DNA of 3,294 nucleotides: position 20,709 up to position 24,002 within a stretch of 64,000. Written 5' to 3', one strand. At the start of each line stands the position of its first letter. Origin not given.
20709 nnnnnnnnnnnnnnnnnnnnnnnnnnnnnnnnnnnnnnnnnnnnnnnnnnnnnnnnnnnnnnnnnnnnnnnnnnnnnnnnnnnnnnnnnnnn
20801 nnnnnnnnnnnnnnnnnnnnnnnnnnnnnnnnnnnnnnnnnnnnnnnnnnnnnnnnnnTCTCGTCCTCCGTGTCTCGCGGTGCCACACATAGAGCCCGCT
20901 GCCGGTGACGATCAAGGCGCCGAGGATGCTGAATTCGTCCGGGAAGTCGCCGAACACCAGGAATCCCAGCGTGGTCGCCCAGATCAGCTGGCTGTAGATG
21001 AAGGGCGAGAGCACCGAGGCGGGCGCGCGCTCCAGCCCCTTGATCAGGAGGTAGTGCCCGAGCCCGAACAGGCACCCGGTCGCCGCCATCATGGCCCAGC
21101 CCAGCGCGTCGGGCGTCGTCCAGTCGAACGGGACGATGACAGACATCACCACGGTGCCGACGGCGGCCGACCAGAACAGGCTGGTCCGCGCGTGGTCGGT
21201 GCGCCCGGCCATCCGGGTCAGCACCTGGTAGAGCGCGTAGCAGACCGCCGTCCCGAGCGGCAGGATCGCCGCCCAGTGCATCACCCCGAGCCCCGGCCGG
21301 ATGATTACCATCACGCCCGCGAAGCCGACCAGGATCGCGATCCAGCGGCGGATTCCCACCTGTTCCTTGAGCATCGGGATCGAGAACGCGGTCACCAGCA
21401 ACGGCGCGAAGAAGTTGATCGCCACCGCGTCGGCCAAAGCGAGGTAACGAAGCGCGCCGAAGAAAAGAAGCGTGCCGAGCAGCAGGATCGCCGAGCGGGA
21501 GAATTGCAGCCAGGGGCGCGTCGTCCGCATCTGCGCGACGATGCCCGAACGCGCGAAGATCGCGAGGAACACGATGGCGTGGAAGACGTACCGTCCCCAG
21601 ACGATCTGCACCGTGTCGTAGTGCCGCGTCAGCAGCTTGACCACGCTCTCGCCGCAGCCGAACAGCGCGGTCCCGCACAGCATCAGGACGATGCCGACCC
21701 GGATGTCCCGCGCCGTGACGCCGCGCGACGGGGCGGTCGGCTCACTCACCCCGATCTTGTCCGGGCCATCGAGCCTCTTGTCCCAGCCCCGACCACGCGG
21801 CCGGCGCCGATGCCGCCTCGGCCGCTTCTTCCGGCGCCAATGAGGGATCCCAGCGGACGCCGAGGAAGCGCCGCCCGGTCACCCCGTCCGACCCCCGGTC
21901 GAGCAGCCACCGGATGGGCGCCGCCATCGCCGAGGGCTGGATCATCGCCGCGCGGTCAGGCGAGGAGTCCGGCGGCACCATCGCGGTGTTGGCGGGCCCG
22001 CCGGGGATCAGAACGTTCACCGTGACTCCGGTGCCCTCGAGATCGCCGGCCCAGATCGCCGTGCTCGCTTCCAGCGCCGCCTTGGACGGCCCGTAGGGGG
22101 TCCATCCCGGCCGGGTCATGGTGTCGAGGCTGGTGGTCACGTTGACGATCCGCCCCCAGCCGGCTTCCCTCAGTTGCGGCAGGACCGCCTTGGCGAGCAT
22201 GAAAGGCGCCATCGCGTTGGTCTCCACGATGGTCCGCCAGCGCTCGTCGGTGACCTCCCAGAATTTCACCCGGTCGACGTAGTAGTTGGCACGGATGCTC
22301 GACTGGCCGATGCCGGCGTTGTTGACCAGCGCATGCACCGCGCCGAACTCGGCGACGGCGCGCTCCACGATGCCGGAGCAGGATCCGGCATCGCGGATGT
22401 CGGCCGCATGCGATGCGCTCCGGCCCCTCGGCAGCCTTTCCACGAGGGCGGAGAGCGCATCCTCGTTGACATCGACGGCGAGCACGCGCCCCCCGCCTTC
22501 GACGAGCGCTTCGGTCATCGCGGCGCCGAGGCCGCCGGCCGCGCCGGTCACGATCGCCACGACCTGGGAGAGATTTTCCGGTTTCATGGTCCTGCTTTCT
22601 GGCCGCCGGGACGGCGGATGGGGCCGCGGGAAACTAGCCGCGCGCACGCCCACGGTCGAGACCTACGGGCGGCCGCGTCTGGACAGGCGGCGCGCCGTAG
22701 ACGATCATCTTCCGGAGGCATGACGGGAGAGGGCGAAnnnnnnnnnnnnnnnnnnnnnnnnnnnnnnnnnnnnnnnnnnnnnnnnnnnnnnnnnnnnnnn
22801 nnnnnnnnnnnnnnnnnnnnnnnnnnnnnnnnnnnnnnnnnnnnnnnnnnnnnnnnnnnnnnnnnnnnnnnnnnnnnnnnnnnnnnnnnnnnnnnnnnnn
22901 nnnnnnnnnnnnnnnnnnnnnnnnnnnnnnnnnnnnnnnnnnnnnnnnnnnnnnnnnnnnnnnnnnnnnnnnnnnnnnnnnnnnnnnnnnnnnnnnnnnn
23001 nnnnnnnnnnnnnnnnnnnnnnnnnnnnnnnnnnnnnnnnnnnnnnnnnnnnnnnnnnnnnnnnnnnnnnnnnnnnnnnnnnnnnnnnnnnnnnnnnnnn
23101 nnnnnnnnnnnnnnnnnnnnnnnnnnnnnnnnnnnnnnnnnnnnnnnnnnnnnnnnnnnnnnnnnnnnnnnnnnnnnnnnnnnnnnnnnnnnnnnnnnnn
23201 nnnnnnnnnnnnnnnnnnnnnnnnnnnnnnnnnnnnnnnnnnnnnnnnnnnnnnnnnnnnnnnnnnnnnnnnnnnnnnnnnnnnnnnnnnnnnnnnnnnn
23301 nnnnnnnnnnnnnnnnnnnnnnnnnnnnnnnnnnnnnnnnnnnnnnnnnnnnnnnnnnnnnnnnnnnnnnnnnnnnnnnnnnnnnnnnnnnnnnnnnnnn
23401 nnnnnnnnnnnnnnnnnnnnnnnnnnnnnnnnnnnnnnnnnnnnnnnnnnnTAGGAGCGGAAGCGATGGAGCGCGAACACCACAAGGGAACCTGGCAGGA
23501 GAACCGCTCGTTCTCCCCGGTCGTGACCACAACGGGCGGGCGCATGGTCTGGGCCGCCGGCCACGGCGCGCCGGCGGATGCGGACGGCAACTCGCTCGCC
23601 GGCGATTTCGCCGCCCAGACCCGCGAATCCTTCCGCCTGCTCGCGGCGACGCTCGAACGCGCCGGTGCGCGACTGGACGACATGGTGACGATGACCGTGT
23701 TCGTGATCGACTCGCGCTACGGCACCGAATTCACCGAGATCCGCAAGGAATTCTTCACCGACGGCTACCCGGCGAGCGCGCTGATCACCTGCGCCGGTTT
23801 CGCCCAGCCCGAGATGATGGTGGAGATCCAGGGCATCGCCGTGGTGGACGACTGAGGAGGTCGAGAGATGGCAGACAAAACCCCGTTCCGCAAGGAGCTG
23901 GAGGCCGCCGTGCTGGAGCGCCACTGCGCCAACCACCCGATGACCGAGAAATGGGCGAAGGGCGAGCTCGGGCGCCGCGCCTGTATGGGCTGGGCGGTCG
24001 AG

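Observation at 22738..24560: PqqC-like / RidA / PqqC-like gene trio inside an uptake-and-oxidation cluster: candidate uncharacterised pathway for an N-containing substrate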

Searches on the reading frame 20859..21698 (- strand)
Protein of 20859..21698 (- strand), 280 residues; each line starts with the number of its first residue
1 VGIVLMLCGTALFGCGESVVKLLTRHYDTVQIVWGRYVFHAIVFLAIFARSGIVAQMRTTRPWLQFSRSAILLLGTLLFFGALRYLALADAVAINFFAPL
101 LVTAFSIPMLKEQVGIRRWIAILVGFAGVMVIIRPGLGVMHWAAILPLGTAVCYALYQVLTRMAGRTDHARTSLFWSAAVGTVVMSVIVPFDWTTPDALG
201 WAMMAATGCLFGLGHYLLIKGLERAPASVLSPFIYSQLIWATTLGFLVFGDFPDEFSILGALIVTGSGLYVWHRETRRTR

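Call 11: search_protein_families(library=pfam, proteins=[window:20859-21698:-], max_evalue=0.01)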
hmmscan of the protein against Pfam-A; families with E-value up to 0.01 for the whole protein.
seq(280 aa): 1 family
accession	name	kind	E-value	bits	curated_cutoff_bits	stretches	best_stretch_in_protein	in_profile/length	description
PF00892.27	EamA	-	2.5e-26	93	28.2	2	2-133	3-134/135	EamA-like transporter family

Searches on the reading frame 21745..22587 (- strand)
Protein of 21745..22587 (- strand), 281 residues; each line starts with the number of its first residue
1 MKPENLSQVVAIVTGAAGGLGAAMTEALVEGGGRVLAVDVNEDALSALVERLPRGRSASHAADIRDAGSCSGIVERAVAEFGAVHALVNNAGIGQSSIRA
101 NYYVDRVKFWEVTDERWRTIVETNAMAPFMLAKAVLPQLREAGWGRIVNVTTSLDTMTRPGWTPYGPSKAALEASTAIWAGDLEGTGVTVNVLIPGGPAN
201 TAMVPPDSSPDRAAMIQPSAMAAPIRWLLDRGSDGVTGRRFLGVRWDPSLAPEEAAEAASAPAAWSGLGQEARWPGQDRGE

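Call 11: search_protein_families(library=pfam, proteins=[window:21745-22587:-], max_evalue=0.01)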
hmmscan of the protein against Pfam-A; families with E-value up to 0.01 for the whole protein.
seq(281 aa): 4 families
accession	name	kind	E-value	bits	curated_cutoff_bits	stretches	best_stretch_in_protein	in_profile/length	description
PF00106.31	adh_short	-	1.3e-41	142.7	26.6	1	10-205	2-188/195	short chain dehydrogenase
PF13561.12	adh_short_C2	-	2e-33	116.4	27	1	15-229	1-204/236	Enoyl-(Acyl carrier protein) reductase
PF08659.16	KR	-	4.9e-05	23.8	22.6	1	11-102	3-100/180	KR domain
PF01370.27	Epimerase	-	9e-05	22.4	20.9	1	12-105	2-89/240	NAD dependent epimerase/dehydratase family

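Call 12: search_protein_families(library=ncbifam, proteins=[window:21745-22587:-], max_evalue=0.001)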
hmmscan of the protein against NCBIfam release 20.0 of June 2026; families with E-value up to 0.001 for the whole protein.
seq(281 aa): 208 families (the best 25 are shown)
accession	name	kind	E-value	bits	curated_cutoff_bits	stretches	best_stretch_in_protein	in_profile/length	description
NF005559.1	PRK07231.1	subfamily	2.1e-34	119.1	215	1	6-208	2-195/249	glucose 1-dehydrogenase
NF009466.0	PRK12826.1-2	subfamily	3.4e-31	108.6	222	1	8-208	3-196/248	3-oxoacyl-ACP reductase FabG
NF004197.0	PRK05653.1-1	equivalog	3.7e-31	108.6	332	1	5-203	4-193/249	3-oxoacyl-ACP reductase FabG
NF004198.0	PRK05653.1-3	equivalog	8.8e-31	107.2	296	1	6-204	5-194/248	3-oxoacyl-ACP reductase FabG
NF004791.0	PRK06138.1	equivalog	7.4e-28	97.5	312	1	5-197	2-185/252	SDR family oxidoreductase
TIGR01963.1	PHB_DH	subfamily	9.6e-28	97.1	307.05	1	10-196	3-181/255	3-hydroxybutyrate dehydrogenase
NF009464.0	PRK12824.1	subfamily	1.3e-27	97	269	1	9-204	3-190/245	3-oxoacyl-ACP reductase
NF005474.0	PRK07074.1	equivalog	8.6e-27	94.4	361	1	8-197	3-181/259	SDR family oxidoreductase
NF005681.0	PRK07478.1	subfamily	9.5e-27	94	267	1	5-216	3-208/254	SDR family oxidoreductase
NF004202.0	PRK05653.2-2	equivalog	1.7e-26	93.3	333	1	7-197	6-189/259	3-oxoacyl-ACP reductase FabG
NF005853.0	PRK07774.1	equivalog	1.7e-26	93.1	303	1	5-205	3-198/250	SDR family oxidoreductase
NF047923.1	pyridox_DH_SDR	equivalog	3e-26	92.5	325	1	7-196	2-180/243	pyridoxal 4-dehydrogenase, SDR-type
NF012208.0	SDR_dihy_bifunc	exception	3.1e-26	92.4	325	1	11-239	1-223/233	bifunctional dihydropteridine reductase/dihydrofolate reductase TmpR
NF004778.0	PRK06124.1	equivalog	3.4e-26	92.2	303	1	5-200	8-198/256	SDR family oxidoreductase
NF009093.0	PRK12429.1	subfamily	4.7e-26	91.6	258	1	5-196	2-185/259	3-hydroxybutyrate dehydrogenase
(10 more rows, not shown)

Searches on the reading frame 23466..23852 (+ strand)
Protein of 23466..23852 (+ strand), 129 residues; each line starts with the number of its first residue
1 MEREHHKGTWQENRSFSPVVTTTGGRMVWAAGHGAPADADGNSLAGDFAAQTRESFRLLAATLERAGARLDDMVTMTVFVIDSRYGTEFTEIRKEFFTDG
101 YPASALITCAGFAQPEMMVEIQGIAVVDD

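Call 11: search_protein_families(library=pfam, proteins=[window:23466-23852:+], max_evalue=0.01)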
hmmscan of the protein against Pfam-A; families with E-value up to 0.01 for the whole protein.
seq(129 aa): 1 family
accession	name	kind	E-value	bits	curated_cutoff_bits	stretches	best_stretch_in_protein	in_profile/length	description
PF01042.26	Ribonuc_L-PSP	-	1.1e-19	71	27.3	1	15-127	10-121/121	Endoribonuclease L-PSP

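Call 12: search_protein_families(library=ncbifam, proteins=[window:23466-23852:+], max_evalue=0.001)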
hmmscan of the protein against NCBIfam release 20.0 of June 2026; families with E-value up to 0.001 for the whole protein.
seq(129 aa): 3 families
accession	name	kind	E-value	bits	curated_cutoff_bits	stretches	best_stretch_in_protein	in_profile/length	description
TIGR00004.1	TIGR00004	subfamily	1.1e-11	45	106.25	1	25-126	23-124/125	Rid family detoxifying hydrolase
TIGR03610.1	RutC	equivalog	2.1e-10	40.8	169.1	1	19-127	18-126/127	pyrimidine utilization protein C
NF008490.0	PRK11401.1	equivalog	3.7e-07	30.1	222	1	24-126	23-126/129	enamine/imine deaminase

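Call 47: search_solved_structures(query=window:23466-23852:+, max_evalue=0.001, show_alignments=5)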
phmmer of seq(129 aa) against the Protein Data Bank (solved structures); distinct sequences matched with E-value up to 0.001: 41.
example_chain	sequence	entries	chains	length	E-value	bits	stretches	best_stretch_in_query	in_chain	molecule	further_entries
1qd9_A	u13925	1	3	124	1.2e-09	41.4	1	27-127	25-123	PURINE REGULATORY PROTEIN YABJ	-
5y6u_A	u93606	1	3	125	1.2e-09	41.3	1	27-127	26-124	YabJ protein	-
7cd2_A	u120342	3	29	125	3.1e-09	40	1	27-127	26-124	YabJ protein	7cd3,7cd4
2csl_A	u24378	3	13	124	4.8e-09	39.4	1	24-125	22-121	protein translation initiation inhibitor | translation initiation inhibitor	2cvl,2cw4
2dyy_A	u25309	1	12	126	1.2e-08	38.1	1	24-126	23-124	UPF0076 protein PH0854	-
2cwj_A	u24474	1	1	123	1.2e-08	38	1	36-112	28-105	putative endonuclease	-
5yu2_A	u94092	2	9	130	2.5e-08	37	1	24-125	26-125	Translation initiation inhibitor homologue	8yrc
3v4d_A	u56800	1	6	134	4.7e-08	36.2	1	23-125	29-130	Aminoacrylate peracid reductase RutC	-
3i7t_A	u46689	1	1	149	1e-07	35.1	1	44-127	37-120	Putative uncharacterized protein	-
8v8r_A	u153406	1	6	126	1.5e-07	34.6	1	24-125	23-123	Enamine/imine deaminase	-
6tcc_A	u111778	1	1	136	3.7e-07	33.3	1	26-127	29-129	ribonuclease UK114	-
3vcz_A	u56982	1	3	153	4.8e-07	32.9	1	25-126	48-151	Endoribonuclease L-PSP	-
2b33_A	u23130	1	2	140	5.1e-07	32.9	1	23-127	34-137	protein synthesis inhibitor, putative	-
3r0p_A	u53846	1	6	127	5.3e-07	32.8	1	42-126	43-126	L-PSP putative endoribonuclease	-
7zs6_AAA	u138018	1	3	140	9.1e-07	32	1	45-127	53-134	Reactive intermediate deaminase A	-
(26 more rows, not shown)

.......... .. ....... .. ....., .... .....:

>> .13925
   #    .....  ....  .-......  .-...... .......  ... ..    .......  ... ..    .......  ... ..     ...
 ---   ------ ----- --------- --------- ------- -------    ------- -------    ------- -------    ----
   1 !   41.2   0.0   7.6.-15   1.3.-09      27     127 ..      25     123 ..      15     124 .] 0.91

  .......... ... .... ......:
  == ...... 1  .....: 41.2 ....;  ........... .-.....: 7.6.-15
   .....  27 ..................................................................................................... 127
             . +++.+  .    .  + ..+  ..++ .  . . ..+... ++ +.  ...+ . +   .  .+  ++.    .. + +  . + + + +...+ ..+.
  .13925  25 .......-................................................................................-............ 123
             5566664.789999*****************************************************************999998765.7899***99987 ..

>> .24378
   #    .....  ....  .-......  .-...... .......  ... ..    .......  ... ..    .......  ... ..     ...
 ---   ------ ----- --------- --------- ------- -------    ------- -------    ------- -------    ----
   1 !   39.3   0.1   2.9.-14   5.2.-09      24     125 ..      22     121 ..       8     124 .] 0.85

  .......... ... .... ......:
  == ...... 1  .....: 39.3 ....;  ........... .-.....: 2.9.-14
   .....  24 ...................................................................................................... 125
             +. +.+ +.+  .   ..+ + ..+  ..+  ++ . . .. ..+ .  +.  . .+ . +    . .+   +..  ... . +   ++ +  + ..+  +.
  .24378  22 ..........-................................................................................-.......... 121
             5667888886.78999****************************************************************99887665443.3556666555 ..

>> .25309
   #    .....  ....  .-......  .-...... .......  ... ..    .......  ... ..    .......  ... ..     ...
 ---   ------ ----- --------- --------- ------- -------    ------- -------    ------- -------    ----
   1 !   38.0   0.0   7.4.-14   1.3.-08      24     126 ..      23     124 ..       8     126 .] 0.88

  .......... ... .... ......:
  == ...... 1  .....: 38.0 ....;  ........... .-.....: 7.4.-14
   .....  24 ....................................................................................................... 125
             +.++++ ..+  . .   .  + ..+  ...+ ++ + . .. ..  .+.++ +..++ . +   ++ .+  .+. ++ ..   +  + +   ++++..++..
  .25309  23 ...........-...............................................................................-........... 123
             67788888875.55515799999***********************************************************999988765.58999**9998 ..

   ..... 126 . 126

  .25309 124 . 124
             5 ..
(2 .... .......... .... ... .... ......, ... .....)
